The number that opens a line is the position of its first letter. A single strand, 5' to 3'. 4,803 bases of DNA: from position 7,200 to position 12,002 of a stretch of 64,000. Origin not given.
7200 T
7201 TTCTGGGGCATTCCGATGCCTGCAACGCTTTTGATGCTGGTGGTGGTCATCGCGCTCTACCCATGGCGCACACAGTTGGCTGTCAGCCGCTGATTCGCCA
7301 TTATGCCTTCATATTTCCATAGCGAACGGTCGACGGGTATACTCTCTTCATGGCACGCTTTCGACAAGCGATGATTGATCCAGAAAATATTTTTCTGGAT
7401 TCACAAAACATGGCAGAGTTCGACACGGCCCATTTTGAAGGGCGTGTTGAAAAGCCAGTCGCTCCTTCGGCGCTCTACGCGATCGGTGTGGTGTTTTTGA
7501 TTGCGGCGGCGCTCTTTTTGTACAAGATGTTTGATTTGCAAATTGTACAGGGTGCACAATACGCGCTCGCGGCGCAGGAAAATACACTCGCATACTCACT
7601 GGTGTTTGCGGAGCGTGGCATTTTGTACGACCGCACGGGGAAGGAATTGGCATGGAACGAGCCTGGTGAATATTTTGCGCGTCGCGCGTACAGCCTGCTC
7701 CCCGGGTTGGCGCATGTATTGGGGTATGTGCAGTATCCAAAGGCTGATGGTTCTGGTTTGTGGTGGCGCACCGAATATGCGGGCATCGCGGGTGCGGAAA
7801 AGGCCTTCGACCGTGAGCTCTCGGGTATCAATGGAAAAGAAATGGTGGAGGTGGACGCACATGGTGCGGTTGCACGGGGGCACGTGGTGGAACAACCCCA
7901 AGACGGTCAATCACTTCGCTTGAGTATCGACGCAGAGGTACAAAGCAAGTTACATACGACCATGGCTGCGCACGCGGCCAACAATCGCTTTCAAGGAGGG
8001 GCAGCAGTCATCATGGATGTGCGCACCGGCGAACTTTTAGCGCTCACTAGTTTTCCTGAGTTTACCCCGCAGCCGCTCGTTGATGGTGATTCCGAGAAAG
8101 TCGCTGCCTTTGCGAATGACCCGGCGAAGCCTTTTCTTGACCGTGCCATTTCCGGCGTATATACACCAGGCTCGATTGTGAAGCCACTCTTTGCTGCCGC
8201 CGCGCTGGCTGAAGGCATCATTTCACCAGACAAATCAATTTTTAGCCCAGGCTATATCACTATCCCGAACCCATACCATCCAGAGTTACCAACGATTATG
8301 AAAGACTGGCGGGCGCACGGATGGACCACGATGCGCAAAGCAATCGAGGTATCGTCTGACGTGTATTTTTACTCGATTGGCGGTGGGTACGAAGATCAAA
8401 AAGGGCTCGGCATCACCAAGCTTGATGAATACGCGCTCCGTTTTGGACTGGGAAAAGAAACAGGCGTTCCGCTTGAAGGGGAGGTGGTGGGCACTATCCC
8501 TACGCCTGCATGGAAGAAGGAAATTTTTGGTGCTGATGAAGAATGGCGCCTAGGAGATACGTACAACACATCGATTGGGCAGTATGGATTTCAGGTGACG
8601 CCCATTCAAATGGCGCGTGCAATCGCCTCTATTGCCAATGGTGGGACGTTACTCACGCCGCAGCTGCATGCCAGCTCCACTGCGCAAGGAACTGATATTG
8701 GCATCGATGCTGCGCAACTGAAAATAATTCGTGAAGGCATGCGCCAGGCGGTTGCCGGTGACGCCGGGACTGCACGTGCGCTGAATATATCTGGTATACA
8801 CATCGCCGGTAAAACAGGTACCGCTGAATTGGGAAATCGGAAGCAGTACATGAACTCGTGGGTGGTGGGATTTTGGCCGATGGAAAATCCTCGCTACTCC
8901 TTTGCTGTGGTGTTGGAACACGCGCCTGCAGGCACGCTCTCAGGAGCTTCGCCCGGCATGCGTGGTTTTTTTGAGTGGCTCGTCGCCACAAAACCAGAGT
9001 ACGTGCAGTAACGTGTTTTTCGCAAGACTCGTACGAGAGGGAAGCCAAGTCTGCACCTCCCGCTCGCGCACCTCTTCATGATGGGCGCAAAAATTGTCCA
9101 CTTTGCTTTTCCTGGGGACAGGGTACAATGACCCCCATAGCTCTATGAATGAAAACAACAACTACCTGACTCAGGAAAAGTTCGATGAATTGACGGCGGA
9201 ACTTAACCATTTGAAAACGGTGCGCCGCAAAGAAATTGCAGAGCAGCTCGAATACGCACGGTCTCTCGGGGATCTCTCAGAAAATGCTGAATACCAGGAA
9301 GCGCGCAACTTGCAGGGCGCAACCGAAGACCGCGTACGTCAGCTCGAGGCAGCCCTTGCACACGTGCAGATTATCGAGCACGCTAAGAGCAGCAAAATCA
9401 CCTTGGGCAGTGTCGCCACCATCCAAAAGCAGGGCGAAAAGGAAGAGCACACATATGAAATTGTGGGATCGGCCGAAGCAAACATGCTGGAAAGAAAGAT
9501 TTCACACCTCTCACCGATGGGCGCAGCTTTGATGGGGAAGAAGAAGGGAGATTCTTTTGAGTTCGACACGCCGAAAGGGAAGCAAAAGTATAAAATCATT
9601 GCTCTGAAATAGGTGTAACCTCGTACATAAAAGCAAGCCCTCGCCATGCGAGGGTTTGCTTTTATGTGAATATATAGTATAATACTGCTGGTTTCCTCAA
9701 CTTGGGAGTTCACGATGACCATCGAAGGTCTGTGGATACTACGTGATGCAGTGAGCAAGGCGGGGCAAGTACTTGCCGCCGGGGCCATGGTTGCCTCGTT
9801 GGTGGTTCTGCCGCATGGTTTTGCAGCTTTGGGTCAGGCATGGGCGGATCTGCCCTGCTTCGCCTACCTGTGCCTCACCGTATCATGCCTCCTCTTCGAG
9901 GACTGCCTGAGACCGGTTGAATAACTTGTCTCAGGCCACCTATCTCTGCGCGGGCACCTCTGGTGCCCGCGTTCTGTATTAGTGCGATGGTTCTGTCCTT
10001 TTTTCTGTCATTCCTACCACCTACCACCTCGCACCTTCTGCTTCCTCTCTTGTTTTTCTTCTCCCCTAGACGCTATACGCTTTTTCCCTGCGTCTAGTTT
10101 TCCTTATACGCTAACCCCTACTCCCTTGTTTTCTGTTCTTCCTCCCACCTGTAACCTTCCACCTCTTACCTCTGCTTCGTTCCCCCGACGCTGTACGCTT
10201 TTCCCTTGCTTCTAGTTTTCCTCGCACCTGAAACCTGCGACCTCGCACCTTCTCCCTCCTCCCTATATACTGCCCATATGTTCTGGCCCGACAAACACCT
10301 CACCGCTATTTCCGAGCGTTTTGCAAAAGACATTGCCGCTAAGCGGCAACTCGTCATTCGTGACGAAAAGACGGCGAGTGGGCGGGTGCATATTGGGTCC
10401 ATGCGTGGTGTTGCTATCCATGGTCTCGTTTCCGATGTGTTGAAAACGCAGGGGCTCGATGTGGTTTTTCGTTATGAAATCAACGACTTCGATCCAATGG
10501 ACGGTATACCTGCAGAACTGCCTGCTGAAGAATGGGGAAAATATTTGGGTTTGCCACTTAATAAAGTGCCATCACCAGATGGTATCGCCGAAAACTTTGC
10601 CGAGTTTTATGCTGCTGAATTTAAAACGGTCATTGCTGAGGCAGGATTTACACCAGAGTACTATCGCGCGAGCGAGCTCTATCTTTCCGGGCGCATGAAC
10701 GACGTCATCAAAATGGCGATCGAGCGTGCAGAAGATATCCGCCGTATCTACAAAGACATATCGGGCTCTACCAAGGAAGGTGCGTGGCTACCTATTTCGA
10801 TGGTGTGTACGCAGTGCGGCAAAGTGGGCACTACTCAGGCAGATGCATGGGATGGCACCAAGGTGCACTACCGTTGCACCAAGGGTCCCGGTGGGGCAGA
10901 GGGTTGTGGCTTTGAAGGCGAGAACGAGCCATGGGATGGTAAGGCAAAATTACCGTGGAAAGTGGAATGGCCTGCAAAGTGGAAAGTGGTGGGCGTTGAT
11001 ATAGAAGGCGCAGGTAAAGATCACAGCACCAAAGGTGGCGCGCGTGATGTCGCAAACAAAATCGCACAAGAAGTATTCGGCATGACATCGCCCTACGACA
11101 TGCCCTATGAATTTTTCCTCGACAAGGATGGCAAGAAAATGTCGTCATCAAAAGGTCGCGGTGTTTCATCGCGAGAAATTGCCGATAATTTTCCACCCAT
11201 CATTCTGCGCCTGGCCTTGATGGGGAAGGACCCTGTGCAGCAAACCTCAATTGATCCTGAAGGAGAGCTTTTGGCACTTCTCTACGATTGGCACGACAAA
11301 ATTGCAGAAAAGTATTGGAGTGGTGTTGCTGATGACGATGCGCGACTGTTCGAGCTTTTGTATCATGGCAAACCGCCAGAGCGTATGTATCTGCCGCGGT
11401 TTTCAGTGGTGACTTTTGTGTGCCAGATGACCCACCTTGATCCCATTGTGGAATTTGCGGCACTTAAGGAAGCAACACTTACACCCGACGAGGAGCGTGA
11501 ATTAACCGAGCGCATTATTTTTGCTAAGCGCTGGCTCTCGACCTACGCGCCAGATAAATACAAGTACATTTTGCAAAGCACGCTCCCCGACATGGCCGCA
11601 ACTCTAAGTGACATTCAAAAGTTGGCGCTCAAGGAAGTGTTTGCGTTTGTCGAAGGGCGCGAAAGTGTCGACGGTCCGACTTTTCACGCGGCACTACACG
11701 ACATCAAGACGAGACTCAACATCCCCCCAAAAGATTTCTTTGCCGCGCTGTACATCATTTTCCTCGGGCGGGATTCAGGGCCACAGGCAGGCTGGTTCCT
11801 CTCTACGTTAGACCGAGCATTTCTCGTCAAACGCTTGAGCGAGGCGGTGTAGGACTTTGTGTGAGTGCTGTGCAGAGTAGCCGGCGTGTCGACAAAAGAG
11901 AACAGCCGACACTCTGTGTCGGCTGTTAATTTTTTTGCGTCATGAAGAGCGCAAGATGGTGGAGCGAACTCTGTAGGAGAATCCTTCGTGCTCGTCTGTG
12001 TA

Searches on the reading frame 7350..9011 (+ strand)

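Call 61: search_protein_families(library=pfam, proteins=[window:7350-9011:+], max_evalue=0.0001)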
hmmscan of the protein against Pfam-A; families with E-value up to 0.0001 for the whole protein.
window:7350-9011:+ (553 aa): 2 families
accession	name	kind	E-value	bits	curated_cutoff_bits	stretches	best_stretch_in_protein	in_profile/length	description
PF00905.27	Transpeptidase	-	1.6e-59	202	22.1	1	217-527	1-284/299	Penicillin binding protein transpeptidase domain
PF03717.20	PBP_dimer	-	4e-10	40.8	24.4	1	111-176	107-177/180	Penicillin-binding Protein dimerisation domain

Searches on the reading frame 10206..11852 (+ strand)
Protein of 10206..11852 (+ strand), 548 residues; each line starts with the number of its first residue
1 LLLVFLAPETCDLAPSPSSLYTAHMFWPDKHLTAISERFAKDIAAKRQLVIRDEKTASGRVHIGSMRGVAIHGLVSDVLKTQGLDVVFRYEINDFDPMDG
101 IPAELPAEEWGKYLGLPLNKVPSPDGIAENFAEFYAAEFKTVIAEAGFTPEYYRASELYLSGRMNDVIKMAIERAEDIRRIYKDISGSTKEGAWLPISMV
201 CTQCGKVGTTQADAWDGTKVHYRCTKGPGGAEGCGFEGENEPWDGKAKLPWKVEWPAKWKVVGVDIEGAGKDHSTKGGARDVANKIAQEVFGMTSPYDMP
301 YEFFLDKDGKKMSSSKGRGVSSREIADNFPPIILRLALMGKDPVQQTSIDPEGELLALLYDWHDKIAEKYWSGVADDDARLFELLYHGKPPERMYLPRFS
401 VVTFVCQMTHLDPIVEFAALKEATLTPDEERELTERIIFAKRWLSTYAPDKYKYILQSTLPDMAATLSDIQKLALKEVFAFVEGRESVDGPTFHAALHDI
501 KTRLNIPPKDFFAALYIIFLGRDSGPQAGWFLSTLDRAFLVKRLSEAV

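Call 61: search_protein_families(library=pfam, proteins=[window:10206-11852:+], max_evalue=0.0001)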
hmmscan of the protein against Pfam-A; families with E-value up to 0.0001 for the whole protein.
window:10206-11852:+ (548 aa): 1 family
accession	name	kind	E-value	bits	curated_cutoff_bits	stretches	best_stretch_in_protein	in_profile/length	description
PF01921.24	tRNA-synt_1f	-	4.1e-87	292.8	27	1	26-373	2-342/360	tRNA synthetases class I (K)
